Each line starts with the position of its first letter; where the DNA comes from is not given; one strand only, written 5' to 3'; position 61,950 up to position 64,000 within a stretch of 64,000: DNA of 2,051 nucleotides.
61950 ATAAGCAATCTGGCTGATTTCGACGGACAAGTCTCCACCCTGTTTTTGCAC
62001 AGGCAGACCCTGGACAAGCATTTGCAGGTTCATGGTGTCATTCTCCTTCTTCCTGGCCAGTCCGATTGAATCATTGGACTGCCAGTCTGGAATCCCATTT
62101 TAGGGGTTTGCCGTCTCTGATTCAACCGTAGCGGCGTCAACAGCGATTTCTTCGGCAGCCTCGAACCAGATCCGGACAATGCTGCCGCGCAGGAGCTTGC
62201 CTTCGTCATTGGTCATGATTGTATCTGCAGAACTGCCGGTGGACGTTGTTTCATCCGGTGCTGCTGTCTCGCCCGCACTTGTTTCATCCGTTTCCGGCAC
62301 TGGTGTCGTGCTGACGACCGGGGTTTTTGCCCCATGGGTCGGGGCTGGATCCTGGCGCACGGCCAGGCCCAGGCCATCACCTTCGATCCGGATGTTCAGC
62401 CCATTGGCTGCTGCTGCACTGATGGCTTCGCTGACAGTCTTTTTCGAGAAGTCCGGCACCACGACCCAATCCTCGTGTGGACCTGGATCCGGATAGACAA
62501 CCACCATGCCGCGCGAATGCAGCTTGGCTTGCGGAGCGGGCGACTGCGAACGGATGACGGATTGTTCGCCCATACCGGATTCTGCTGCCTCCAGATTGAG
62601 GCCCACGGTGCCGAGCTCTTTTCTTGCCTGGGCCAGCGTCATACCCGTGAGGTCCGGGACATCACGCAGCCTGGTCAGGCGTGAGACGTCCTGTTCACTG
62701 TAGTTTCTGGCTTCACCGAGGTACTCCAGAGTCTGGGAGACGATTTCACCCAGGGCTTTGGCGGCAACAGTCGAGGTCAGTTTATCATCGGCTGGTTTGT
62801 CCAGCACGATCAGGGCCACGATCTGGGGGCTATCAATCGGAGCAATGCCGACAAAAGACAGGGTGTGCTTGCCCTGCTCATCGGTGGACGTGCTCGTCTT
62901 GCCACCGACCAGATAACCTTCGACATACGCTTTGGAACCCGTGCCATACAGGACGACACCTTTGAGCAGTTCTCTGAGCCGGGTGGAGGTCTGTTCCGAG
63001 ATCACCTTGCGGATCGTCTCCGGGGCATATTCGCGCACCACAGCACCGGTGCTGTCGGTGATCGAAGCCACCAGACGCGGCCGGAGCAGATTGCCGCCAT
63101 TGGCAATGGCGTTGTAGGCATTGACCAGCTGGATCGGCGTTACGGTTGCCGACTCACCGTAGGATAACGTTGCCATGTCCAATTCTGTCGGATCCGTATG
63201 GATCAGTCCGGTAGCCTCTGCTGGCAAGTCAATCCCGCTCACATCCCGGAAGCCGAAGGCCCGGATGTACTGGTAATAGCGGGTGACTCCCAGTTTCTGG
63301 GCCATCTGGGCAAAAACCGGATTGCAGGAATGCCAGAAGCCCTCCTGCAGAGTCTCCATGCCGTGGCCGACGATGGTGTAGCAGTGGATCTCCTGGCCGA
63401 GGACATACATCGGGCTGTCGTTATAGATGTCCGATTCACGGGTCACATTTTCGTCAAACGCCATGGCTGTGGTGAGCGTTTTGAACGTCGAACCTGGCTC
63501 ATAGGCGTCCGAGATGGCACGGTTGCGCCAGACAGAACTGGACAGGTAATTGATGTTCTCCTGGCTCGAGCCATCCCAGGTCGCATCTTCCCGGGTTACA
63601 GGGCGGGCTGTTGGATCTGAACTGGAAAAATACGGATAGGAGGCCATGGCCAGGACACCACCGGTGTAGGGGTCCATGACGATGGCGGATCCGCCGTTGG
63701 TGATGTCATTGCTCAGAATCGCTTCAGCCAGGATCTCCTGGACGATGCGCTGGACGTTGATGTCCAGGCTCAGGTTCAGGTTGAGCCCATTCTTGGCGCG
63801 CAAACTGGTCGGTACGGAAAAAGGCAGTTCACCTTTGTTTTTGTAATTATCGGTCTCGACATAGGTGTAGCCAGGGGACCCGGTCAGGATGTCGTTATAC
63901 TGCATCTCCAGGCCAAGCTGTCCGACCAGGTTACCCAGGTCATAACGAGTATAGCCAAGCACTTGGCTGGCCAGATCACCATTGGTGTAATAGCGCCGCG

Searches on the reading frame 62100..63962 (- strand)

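Call 45: search_protein_families(library=pfam, proteins=[window:62100-63962:-], max_evalue=0.00001)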
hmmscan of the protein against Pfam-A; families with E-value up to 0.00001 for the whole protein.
window:62100-63962:- (620 aa): 2 families
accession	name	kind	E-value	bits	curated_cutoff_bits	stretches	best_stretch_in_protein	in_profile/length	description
PF00905.27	Transpeptidase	-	2.2e-62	211.4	22.1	1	91-407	1-297/299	Penicillin binding protein transpeptidase domain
PF03793.24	PASTA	-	1.5e-14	54.1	23.2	1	435-488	3-58/64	PASTA domain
